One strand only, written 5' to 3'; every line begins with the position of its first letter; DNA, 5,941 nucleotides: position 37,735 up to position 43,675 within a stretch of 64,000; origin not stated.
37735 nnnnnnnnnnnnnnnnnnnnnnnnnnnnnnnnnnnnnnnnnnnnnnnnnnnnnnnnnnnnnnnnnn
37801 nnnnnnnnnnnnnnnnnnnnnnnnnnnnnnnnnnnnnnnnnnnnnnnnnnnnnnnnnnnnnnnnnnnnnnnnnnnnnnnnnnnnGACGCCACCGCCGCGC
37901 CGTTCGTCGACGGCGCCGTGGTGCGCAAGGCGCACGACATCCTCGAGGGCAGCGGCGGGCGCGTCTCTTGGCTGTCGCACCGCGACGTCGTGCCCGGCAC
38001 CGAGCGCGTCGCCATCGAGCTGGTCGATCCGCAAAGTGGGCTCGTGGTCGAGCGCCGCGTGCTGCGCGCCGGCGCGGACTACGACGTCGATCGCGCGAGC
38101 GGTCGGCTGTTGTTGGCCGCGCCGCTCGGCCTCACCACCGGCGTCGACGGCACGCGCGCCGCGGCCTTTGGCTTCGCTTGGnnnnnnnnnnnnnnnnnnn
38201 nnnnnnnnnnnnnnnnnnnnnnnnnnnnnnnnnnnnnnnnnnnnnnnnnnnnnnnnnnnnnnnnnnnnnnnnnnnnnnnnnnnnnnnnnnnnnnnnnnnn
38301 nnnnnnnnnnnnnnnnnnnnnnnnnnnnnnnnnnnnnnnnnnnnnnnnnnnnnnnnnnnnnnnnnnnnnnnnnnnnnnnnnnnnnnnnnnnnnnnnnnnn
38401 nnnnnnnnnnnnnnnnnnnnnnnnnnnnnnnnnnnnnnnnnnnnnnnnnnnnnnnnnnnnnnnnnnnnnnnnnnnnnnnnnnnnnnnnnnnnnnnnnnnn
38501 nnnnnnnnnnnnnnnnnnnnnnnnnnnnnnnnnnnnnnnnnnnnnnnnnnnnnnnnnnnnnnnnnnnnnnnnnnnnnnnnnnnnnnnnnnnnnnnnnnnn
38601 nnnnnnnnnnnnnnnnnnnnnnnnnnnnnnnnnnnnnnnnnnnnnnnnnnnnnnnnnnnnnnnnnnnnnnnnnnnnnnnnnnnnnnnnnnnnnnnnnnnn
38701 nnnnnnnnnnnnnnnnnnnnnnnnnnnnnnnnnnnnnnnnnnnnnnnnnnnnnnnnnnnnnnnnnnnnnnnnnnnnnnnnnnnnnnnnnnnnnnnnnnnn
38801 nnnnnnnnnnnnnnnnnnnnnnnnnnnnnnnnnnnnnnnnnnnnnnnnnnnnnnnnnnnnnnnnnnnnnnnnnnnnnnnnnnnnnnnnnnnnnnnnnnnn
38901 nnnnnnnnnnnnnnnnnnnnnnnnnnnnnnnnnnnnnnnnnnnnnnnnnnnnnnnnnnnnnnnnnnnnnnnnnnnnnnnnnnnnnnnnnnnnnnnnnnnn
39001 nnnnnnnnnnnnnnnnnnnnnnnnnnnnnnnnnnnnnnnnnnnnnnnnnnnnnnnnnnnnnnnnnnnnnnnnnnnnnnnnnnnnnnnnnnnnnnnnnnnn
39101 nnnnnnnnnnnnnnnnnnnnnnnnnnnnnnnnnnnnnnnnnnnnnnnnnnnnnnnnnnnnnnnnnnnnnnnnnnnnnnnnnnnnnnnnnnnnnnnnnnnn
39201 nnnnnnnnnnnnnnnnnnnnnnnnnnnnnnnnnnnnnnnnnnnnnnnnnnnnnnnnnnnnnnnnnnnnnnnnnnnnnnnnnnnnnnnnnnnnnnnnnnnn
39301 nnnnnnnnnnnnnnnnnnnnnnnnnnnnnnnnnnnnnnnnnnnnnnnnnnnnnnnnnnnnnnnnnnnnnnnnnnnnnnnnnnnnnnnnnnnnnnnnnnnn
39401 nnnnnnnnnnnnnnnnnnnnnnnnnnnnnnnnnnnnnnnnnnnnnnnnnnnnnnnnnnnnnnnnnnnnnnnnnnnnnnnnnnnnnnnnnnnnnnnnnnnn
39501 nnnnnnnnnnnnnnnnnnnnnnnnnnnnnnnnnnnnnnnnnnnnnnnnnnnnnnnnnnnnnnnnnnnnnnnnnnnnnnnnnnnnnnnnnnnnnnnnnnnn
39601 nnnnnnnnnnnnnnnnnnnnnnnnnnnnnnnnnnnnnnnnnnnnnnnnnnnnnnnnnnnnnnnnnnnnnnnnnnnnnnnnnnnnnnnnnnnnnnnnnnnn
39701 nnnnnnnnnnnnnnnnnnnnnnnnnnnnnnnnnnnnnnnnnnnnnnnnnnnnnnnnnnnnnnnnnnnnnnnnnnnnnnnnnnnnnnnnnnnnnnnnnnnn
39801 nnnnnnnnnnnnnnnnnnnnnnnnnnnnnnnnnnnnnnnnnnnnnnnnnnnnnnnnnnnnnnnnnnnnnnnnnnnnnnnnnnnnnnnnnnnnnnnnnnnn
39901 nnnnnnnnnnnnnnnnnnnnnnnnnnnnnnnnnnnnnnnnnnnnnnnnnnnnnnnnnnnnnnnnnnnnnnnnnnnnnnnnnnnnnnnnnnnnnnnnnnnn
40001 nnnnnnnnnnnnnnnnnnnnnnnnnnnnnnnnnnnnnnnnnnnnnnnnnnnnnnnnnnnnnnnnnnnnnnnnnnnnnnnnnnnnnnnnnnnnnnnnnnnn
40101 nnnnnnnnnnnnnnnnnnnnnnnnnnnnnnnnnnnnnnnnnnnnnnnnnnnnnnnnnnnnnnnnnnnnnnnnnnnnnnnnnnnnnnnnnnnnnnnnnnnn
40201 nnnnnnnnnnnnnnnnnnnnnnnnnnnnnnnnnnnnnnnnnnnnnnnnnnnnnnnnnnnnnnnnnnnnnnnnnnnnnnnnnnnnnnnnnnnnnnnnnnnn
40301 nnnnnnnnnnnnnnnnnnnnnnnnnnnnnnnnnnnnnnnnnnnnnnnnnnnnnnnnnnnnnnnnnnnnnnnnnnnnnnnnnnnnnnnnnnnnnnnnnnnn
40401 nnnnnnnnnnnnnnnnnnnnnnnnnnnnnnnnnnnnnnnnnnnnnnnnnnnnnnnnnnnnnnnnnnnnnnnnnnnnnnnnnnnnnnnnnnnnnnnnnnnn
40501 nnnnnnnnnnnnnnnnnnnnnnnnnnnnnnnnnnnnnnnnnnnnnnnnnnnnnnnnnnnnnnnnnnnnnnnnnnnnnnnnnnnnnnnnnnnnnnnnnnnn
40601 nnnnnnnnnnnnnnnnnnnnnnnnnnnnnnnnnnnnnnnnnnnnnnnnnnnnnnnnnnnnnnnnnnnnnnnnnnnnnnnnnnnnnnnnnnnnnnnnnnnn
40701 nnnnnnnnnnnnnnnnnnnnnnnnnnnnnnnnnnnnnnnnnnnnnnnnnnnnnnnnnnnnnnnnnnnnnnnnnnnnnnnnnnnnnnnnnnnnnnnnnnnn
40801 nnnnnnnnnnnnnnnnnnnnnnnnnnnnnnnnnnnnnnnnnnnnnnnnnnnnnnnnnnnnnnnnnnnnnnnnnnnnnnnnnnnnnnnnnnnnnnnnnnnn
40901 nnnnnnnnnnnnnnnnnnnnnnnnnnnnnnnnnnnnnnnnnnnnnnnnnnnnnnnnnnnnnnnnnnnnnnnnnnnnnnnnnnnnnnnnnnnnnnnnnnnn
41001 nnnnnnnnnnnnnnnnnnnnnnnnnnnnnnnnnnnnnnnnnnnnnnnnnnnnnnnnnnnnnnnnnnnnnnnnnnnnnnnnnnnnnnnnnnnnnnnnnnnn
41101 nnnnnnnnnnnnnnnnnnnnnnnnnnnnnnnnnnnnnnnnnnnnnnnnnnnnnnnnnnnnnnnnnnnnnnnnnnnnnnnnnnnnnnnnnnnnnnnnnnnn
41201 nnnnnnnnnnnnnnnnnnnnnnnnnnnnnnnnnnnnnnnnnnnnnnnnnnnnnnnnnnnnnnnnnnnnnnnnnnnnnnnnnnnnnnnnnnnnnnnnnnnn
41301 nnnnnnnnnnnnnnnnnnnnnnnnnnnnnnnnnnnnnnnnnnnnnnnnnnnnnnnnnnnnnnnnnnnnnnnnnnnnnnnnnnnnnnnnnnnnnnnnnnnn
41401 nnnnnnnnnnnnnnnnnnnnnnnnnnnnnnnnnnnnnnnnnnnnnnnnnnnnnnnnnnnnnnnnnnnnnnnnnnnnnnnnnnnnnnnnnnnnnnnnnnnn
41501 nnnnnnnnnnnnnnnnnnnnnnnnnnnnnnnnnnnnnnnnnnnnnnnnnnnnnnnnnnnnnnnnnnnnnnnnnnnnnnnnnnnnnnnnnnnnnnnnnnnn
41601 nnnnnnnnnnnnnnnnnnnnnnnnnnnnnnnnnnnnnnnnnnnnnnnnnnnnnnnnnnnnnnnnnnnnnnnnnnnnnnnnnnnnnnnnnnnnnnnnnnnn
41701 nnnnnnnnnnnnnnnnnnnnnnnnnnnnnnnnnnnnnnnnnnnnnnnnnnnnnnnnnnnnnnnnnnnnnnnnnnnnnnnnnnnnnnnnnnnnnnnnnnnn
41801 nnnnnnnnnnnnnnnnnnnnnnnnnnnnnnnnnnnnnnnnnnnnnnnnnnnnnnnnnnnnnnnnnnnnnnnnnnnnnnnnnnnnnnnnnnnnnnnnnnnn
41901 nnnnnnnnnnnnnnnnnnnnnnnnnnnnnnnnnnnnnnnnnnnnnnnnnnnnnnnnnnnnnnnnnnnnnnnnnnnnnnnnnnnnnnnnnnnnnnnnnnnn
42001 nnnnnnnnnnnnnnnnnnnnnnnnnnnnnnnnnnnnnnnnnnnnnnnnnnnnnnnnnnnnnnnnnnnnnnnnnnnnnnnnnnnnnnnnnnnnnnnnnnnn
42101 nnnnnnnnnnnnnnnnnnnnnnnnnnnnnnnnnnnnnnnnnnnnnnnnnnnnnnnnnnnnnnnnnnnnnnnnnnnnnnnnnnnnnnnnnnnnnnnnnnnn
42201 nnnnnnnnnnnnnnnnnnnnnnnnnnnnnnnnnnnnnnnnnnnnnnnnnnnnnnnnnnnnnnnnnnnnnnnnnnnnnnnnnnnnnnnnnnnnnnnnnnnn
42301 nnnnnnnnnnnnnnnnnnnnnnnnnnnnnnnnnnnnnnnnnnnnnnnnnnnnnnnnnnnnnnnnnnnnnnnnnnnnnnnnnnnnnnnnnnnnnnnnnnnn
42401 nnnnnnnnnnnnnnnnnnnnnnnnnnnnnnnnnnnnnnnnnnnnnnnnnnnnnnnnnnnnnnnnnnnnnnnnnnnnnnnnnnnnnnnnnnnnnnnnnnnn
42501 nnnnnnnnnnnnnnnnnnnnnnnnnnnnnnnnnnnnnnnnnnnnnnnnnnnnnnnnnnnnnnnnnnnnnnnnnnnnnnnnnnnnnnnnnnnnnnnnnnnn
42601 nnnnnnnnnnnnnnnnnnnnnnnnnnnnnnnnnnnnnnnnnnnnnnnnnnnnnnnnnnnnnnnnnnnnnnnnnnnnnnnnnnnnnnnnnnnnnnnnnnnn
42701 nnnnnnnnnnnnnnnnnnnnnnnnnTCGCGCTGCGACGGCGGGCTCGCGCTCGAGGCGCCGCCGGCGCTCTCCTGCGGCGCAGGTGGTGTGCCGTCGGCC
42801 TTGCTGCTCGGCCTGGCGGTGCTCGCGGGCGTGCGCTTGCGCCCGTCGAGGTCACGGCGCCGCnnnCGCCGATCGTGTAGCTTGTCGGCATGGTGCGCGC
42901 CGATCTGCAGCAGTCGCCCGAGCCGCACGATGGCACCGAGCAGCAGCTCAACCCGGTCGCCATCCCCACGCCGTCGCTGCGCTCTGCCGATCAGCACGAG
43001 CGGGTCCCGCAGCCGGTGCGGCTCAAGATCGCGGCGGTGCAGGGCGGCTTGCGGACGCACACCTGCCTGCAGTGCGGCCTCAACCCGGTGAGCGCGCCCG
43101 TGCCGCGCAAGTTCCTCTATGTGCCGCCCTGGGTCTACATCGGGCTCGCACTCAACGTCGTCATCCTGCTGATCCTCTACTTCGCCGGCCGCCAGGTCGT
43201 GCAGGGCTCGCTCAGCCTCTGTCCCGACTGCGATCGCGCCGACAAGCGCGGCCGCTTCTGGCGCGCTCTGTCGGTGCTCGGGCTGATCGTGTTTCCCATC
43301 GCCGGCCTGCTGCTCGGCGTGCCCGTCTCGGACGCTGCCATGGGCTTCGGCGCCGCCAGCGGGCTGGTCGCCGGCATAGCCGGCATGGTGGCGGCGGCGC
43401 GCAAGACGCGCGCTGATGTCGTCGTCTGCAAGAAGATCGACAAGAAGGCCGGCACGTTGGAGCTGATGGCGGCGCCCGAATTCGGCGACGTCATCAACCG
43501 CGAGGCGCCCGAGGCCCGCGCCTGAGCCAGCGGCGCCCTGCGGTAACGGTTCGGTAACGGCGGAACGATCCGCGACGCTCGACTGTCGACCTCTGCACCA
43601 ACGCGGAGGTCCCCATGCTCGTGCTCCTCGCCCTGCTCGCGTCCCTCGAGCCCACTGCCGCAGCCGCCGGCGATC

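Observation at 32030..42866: Module of FecR-like protein, 7-bladed propeller-like MYXO-CTERM protein, and three overlapping giant secreted proteins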

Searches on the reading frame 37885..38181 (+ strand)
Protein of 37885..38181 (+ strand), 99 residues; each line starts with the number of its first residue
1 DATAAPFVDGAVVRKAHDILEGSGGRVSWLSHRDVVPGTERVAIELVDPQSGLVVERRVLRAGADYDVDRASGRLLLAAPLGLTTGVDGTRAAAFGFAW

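Call 124: search_solved_structures(query=A8, max_evalue=10)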
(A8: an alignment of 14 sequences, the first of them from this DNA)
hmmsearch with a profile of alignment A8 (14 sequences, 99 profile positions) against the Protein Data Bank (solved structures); distinct sequences matched with E-value up to 10: 6.
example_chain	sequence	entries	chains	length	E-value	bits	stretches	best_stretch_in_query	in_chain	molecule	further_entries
3w6v_A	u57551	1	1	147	0.049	16.7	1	50-86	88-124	AdpA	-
6h3i_A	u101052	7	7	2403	0.2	14.8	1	53-80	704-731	Protein involved in gliding motility SprA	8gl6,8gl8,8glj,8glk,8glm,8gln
6h3j_A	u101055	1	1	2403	0.2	14.8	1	53-80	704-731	Protein involved in gliding motility SprA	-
6eri_BV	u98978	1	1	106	0.81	12.8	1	32-73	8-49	Ribosome-binding factor PSRP1, chloroplastic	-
8v57_C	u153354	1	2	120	1.2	12.3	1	52-79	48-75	Cystatin-C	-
7y7b_a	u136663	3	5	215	1.4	12.1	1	5-35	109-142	ACPI-13/10 | ACPI-13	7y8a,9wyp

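Call 125: search_protein_families(library=pfam, alignment_id=A8, max_evalue=10)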
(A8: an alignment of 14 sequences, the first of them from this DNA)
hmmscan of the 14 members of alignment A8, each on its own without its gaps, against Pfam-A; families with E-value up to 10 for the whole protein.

A. member 1, seq(99 aa): 0 families

B. families by the number of members that match (of 14 scanned): 2 families
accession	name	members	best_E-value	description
PF18875.5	AF4_int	1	0.13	AF4 interaction motif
PF21095.3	CarD_C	1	0.22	CarD, C-terminal domain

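Call 126: search_solved_structures(query=A8, max_evalue=0.5, show_alignments=2)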
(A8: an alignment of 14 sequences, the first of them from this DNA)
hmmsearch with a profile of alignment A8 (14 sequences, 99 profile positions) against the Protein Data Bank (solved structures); distinct sequences matched with E-value up to 0.5: 3.
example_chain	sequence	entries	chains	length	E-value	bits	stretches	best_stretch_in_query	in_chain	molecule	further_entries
3w6v_A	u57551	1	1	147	0.049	16.7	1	50-86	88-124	AdpA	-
6h3i_A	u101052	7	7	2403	0.2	14.8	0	53-80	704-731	Protein involved in gliding motility SprA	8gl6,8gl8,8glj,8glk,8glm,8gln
6h3j_A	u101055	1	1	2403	0.2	14.8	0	53-80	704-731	Protein involved in gliding motility SprA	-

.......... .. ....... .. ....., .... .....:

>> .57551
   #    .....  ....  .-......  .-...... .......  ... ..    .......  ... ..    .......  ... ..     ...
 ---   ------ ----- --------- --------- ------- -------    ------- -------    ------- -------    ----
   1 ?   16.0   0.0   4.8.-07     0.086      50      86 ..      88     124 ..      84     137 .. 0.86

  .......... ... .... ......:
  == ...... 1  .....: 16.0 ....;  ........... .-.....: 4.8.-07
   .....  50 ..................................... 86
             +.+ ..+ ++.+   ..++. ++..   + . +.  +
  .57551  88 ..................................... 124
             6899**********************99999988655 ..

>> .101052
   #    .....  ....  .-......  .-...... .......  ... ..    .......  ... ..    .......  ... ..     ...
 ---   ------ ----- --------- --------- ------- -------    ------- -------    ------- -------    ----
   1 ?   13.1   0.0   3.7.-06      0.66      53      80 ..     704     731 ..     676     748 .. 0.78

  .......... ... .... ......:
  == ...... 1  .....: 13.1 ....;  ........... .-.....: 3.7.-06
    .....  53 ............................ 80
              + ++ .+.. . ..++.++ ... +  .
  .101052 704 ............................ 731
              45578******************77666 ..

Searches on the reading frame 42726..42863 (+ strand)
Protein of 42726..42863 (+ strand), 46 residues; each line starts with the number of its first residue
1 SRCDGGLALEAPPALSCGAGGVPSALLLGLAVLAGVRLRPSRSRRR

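Call 71: search_protein_families(library=ncbifam, proteins=[window:42726-42863:+], max_evalue=1)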
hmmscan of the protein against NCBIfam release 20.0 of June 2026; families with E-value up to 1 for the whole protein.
seq(46 aa): 0 families

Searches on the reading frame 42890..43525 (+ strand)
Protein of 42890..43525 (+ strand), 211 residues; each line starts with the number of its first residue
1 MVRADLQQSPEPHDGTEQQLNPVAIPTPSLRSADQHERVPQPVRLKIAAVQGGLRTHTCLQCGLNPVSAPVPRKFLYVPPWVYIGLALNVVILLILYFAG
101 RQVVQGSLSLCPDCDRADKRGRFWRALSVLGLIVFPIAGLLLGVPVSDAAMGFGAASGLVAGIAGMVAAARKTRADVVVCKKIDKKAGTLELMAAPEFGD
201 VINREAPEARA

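Call 11: search_protein_families(library=pfam, proteins=[window:42890-43525:+], max_evalue=0.01)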
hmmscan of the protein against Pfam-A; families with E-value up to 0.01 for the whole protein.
window:42890-43525:+ (211 aa): 0 families

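Call 26: search_protein_families(library=pfam, proteins=[window:42890-43525:+], max_evalue=10)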
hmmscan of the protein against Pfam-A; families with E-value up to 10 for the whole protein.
window:42890-43525:+ (211 aa): 2 families
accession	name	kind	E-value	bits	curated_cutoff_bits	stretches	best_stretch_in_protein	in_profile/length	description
PF20315.3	DUF6611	-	0.021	15.3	27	1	112-178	38-106/168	Family of unknown function (DUF6611)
PF16936.10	Holin_9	-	0.034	14.8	25.3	1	151-180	1-30/78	Putative holin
